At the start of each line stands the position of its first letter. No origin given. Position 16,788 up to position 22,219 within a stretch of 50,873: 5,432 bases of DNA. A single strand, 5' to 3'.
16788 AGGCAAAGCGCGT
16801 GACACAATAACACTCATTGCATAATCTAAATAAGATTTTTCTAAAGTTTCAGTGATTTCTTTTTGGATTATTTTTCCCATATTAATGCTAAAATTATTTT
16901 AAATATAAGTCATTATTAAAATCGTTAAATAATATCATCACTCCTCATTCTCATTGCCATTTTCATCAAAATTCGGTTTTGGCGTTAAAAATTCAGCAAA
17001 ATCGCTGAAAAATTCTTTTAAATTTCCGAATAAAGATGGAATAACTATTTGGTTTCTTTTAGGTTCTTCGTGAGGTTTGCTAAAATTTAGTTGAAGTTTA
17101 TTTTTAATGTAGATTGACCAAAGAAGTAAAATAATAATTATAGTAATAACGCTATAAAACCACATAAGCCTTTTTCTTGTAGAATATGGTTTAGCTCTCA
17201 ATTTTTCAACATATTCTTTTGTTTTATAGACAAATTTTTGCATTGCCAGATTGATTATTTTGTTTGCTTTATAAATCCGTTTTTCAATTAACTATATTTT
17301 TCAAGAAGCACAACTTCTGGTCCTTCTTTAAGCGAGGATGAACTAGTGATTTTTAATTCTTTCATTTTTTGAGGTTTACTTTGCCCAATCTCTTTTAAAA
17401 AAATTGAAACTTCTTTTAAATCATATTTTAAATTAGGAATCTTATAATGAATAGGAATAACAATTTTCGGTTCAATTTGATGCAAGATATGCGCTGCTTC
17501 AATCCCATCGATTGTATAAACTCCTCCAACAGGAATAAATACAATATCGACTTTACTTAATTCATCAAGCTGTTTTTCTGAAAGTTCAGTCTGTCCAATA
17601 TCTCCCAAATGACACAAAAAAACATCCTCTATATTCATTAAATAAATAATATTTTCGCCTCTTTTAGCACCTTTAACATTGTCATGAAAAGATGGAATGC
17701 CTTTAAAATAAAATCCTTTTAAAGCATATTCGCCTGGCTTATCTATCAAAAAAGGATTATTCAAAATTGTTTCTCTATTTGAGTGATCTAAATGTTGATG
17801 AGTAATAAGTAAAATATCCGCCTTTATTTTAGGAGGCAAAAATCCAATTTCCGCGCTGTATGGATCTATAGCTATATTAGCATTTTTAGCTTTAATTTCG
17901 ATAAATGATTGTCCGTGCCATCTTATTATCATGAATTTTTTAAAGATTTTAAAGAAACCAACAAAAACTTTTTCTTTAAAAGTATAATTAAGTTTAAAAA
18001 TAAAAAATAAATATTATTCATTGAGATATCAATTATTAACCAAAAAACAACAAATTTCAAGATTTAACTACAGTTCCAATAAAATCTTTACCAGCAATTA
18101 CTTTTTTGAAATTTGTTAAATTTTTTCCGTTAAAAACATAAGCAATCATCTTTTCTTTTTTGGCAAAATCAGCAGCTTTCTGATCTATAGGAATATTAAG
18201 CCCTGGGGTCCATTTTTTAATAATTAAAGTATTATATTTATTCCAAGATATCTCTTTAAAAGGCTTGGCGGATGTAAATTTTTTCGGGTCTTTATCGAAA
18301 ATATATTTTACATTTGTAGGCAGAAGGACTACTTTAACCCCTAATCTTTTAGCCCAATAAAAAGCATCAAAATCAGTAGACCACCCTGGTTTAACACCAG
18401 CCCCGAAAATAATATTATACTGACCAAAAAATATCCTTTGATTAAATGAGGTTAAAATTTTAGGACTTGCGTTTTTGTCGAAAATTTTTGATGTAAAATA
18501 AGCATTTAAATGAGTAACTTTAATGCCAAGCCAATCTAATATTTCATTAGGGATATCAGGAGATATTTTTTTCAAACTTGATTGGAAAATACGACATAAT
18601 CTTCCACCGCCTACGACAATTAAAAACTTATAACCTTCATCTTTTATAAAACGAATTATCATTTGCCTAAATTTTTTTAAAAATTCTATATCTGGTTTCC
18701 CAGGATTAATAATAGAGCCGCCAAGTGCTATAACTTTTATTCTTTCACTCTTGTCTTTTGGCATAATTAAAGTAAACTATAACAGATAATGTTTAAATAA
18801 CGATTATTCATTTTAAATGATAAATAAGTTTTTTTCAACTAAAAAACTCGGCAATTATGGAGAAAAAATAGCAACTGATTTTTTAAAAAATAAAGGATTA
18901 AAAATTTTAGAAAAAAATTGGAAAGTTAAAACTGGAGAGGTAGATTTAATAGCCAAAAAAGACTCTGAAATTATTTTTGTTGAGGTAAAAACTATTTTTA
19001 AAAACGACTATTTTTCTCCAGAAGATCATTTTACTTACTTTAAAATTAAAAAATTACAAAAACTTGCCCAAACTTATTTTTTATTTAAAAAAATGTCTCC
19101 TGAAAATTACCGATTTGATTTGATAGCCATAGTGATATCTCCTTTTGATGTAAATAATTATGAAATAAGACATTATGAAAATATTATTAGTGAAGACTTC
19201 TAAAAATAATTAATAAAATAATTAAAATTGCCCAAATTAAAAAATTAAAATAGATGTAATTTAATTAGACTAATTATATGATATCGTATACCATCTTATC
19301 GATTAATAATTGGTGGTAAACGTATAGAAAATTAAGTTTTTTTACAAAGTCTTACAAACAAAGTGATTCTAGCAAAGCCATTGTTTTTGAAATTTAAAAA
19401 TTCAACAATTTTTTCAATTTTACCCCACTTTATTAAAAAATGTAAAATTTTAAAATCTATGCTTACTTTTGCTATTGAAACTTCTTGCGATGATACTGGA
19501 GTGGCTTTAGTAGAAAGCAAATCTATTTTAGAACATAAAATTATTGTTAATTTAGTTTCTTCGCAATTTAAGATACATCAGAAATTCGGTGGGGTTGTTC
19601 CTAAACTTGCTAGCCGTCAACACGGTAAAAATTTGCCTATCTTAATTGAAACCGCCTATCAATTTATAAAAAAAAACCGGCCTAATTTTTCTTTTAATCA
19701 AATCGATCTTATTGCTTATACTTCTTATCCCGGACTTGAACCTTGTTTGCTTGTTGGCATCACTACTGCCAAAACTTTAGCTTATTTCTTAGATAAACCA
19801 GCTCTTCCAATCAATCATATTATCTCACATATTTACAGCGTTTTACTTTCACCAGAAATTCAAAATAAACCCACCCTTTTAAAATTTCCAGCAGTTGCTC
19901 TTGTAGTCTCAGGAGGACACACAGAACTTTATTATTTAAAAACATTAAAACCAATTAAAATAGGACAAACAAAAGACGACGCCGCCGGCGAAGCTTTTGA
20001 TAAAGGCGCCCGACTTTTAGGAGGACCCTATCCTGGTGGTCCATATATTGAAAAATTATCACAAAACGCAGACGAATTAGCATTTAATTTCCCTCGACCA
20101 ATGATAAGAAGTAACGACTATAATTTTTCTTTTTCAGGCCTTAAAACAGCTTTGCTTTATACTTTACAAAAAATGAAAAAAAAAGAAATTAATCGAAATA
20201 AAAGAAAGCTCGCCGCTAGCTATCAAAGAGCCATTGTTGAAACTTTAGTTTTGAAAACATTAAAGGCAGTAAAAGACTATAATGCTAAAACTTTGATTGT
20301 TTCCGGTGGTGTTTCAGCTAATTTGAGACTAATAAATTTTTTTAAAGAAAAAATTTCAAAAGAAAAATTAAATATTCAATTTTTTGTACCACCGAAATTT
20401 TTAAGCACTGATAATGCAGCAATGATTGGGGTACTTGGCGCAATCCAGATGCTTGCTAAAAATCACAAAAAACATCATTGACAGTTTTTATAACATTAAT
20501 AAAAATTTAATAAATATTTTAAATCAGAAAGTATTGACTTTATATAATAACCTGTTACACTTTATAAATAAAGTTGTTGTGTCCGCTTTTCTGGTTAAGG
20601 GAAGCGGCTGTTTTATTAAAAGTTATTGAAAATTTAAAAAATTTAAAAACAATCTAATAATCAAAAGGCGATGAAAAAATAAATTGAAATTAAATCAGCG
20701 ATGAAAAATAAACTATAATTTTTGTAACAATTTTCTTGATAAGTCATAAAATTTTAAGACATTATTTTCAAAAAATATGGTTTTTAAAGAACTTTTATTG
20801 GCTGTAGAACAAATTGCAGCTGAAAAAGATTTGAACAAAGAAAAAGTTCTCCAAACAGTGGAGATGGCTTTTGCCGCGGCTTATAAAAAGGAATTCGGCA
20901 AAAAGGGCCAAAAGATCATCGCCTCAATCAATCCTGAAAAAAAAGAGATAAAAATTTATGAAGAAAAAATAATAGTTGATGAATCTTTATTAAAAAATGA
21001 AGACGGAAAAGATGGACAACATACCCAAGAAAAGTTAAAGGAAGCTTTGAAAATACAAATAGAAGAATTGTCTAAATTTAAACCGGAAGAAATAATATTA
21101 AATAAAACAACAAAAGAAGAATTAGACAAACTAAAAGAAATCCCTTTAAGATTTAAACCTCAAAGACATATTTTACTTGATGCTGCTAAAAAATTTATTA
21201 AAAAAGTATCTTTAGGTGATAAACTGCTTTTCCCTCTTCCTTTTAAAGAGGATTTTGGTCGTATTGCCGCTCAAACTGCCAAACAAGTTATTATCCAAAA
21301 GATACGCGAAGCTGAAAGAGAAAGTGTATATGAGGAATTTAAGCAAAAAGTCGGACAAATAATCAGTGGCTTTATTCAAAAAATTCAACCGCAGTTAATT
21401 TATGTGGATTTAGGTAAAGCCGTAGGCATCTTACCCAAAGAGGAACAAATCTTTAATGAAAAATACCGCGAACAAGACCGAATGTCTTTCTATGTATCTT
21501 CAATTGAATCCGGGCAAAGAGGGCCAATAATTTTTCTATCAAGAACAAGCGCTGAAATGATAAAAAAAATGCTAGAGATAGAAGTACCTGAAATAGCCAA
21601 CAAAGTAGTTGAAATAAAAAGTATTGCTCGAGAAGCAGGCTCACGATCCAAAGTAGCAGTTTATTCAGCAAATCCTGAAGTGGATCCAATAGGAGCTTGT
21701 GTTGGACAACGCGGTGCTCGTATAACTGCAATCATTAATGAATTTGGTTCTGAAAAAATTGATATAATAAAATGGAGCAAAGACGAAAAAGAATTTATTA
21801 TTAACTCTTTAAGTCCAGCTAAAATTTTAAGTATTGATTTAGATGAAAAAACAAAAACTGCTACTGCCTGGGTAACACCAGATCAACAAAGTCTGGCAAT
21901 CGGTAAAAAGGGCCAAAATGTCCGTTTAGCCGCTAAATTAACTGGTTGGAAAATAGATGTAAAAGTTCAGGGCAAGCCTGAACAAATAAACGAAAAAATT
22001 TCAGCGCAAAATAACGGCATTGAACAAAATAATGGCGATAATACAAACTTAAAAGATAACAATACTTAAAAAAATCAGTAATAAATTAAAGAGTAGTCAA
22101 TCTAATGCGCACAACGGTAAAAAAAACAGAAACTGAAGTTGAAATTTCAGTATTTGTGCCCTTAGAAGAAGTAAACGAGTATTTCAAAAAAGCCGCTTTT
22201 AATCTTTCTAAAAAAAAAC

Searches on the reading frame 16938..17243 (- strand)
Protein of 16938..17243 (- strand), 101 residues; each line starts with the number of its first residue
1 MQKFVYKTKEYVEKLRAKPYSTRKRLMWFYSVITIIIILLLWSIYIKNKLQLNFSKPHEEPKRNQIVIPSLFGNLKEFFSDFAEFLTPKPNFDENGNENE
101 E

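Call 7: search_protein_families(library=pfam, proteins=[window:16938-17243:-], max_evalue=0.001)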
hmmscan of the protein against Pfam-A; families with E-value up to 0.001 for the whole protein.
window:16938-17243:- (101 aa): 0 families

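Call 10: search_protein_families(library=pfam, proteins=[window:16938-17243:-], max_evalue=0.1)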
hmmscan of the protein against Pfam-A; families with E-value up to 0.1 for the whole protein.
window:16938-17243:- (101 aa): 3 families
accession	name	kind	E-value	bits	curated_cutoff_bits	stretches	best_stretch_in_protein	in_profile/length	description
PF14018.11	DUF4234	-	0.02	15.5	25.3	1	4-51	21-69/70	Domain of unknown function (DUF4234)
PF05961.16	Chordopox_A13L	-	0.036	14.7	24.1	1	32-65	10-44/69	Chordopoxvirus A13L protein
PF13347.12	MFS_2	-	0.079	11.9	27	1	21-80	166-222/427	MFS/sugar transport protein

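Call 89: search_protein_families(library=ncbifam, proteins=[window:16938-17243:-], max_evalue=0.01)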
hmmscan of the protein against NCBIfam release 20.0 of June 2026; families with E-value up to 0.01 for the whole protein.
window:16938-17243:- (101 aa): 0 families

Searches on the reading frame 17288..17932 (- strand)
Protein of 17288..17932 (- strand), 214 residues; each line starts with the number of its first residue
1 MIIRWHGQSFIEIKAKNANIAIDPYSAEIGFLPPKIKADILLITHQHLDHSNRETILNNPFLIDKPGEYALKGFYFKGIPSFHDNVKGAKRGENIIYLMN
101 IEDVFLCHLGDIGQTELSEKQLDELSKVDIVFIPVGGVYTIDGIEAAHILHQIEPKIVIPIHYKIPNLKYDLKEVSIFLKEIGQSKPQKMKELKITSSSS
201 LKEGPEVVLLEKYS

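Call 7: search_protein_families(library=pfam, proteins=[window:17288-17932:-], max_evalue=0.001)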
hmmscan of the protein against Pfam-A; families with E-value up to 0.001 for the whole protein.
window:17288-17932:- (214 aa): 2 families
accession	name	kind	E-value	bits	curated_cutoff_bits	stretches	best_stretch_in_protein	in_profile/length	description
PF13483.12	Lactamase_B_3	-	3.7e-45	154.2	24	1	3-162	2-160/160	Beta-lactamase superfamily domain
PF12706.13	Lactamase_B_2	-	1.6e-07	31.6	27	1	73-163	102-200/200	Beta-lactamase superfamily domain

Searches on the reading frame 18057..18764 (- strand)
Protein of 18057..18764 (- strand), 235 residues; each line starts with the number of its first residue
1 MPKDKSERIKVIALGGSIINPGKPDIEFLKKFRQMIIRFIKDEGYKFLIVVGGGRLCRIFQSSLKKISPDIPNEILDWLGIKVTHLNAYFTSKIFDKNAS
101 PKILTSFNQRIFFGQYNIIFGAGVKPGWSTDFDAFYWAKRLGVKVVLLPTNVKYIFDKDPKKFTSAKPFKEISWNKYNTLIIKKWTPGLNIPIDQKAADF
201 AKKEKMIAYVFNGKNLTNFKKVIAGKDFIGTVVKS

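Call 7: search_protein_families(library=pfam, proteins=[window:18057-18764:-], max_evalue=0.001)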
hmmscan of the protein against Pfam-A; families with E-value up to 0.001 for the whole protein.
window:18057-18764:- (235 aa): 1 family
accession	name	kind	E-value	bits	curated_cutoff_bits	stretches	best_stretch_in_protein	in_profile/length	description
PF00696.33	AA_kinase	-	1e-18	68.4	24.9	1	9-212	2-234/234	Amino acid kinase family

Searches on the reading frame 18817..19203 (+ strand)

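Call 8: search_protein_families(library=pfam, proteins=[window:18817-19203:+], max_evalue=0.001)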
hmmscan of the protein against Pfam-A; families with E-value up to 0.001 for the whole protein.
window:18817-19203:+ (128 aa): 2 families
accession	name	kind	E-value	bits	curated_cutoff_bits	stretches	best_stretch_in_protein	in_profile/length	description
PF02021.23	UPF0102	-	5.3e-23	81.6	23.6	1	15-105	1-80/80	Uncharacterised protein family UPF0102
PF08378.17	NERD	-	1.9e-05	25.5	22.1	1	12-68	2-64/111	Nuclease-related domain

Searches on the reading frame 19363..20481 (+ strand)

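Call 8: search_protein_families(library=pfam, proteins=[window:19363-20481:+], max_evalue=0.001)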
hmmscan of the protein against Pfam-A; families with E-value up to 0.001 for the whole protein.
window:19363-20481:+ (372 aa): 3 families
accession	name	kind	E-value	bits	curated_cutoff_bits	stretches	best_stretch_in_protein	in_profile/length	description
PF00814.31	TsaD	-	1.7e-76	257.8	24.8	1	59-356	1-263/264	tRNA N6-adenosine threonylcarbamoyltransferase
PF22521.2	HypF_C_2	-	3e-05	24.4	27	1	266-338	151-224/241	Carbamoyltransferase, Kae1-like Domain, second subdomain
PF02543.21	Carbam_trans_N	-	0.00012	22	24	1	254-323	247-316/346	Carbamoyltransferase N-terminus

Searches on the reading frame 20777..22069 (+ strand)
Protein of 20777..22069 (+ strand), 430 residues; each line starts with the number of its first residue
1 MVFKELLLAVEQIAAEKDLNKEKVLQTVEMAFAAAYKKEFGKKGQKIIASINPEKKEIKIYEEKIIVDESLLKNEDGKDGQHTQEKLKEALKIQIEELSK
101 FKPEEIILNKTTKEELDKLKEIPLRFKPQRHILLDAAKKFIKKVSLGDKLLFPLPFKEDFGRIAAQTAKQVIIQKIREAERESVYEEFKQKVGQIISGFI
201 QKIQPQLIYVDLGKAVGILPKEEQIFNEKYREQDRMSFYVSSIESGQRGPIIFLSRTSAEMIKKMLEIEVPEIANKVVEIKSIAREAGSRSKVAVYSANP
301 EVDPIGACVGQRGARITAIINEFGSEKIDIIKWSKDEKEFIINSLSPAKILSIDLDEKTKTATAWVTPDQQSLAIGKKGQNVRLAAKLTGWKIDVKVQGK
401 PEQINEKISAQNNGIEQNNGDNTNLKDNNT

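Call 8: search_protein_families(library=pfam, proteins=[window:20777-22069:+], max_evalue=0.001)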
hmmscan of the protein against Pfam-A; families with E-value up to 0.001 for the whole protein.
window:20777-22069:+ (430 aa): 5 families
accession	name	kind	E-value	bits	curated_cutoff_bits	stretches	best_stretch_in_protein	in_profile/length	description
PF08529.16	NusA_N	-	2.9e-31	108.6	23.8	2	86-182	23-119/119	NusA N-terminal domain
PF13184.12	KH_5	-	5.3e-26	91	27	1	287-354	1-68/69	NusA-like KH domain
PF23095.1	KH_NusA_C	-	6.8e-06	26.5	34.2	1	369-410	8-48/59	Transcription termination/antitermination protein NusA, KH domain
PF00013.35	KH_1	-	6.9e-05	23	21.5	0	305-348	11-55/66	KH domain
PF00575.29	S1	-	0.00021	22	22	0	189-251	1-70/74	S1 RNA binding domain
